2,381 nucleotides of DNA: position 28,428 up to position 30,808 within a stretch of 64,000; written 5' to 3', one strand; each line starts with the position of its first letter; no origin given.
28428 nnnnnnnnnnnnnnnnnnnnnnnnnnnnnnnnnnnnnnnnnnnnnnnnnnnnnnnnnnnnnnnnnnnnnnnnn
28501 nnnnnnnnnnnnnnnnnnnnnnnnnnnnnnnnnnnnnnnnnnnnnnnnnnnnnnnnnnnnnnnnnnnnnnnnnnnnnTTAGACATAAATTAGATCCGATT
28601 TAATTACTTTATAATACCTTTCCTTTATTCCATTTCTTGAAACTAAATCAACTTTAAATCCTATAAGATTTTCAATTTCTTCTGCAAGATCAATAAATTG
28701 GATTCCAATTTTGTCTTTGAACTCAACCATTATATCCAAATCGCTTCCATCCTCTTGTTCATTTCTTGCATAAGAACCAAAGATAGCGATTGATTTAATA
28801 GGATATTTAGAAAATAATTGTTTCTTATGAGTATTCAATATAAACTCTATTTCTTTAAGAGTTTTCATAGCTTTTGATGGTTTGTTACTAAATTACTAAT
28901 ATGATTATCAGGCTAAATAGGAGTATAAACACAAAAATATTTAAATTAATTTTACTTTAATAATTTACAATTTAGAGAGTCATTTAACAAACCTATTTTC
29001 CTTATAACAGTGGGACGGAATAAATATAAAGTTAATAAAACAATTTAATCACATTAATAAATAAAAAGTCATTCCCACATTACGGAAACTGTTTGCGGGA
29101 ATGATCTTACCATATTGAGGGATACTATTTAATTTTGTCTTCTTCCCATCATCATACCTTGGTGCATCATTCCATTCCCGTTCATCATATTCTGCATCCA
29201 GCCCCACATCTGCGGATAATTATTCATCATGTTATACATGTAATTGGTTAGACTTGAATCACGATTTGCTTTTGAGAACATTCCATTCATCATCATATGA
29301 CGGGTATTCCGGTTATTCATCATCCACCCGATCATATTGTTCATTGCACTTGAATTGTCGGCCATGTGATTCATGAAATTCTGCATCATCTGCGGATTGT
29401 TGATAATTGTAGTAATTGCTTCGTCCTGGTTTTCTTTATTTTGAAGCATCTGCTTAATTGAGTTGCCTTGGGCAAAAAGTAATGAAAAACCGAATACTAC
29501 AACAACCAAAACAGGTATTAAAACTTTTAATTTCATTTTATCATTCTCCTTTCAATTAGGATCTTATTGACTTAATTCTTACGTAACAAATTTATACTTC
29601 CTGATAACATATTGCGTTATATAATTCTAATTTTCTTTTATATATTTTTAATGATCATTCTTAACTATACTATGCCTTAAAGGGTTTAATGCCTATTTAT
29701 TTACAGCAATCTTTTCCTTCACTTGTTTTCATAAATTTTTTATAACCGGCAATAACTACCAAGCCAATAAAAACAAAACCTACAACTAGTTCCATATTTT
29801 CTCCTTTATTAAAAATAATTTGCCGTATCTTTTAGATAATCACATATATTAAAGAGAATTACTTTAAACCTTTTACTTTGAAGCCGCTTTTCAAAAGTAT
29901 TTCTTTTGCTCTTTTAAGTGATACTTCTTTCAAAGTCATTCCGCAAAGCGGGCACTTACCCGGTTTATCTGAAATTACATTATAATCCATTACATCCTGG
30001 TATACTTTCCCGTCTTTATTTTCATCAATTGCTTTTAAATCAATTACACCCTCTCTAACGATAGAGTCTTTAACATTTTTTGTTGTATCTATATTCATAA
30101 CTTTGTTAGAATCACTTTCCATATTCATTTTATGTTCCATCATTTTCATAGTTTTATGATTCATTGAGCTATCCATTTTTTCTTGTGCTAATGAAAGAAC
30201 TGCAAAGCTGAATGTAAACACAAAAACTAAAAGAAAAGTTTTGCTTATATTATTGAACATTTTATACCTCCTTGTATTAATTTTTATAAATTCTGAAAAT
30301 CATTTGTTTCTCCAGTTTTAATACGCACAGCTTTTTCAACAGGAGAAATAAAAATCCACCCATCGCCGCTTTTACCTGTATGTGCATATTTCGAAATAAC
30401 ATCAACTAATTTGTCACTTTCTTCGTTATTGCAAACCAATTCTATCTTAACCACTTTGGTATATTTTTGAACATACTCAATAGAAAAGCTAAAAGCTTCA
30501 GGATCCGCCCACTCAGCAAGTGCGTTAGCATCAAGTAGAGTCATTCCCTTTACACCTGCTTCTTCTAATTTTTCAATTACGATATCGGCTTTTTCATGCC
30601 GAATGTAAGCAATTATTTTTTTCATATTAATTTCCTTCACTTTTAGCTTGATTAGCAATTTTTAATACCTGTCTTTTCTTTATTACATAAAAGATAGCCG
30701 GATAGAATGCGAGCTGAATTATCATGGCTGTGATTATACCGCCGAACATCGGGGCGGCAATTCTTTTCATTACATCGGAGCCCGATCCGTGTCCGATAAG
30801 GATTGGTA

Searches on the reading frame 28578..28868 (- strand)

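Call 7: search_protein_families(library=pfam, proteins=[window:28578-28868:-], max_evalue=0.001)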
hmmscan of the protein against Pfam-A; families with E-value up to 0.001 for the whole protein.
window:28578-28868:- (96 aa): 3 families
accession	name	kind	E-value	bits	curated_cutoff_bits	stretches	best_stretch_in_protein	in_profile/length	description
PF01909.29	NTP_transf_2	-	7.6e-13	49.1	21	1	12-95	2-92/93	Nucleotidyltransferase domain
PF18765.7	Polbeta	-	8.1e-13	48.8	26.9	1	16-90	4-82/93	Polymerase beta, Nucleotidyltransferase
PF22600.2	MTPAP-like_central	-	0.00059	20.4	27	1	15-68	33-83/139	Poly(A) RNA polymerase, mitochondrial-like, central palm domain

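Call 96: search_protein_families(library=padloc, proteins=[window:28578-28868:-], max_evalue=0.00001)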
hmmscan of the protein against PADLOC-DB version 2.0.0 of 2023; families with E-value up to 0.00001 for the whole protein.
window:28578-28868:- (96 aa): 6 families
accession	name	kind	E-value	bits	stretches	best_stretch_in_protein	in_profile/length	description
PDLC04906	PDC-S09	-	1.1e-24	84.6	1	1-96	1-98/98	-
PDLC04904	PDC-S09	-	3.9e-21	73.2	1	1-95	1-97/104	-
PDLC04902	PDC-S09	-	1.1e-19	68.5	1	14-90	11-89/97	-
PDLC04905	PDC-S09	-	4.7e-18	63.4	1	13-87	10-88/101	-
PDLC04903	PDC-S09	-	5.5e-11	40.7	1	1-78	1-75/108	-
PDLC04907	PDC-S09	-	4e-07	28.1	1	12-55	15-58/114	-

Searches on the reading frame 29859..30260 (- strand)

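Call 7: search_protein_families(library=pfam, proteins=[window:29859-30260:-], max_evalue=0.001)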
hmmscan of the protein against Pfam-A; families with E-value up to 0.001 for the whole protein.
window:29859-30260:- (133 aa): 1 family
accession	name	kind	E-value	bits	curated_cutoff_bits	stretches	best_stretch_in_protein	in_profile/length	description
PF19335.5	HMBD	-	4.6e-10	39.7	23.6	1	86-113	1-28/28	Heavy metal binding domain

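Call 96: search_protein_families(library=padloc, proteins=[window:29859-30260:-], max_evalue=0.00001)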
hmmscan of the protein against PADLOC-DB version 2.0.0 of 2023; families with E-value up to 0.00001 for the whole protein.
window:29859-30260:- (133 aa): 0 families

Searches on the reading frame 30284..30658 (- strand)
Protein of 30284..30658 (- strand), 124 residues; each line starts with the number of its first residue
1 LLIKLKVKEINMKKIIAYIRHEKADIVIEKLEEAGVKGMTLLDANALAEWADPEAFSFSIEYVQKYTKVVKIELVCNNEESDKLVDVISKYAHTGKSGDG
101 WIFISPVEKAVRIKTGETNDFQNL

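Call 7: search_protein_families(library=pfam, proteins=[window:30284-30658:-], max_evalue=0.001)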
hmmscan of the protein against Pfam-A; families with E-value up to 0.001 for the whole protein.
window:30284-30658:- (124 aa): 1 family
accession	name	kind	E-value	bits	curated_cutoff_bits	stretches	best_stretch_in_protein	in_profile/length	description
PF00543.27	P-II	-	8.3e-17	61.8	25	1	12-117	1-102/102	Nitrogen regulatory protein P-II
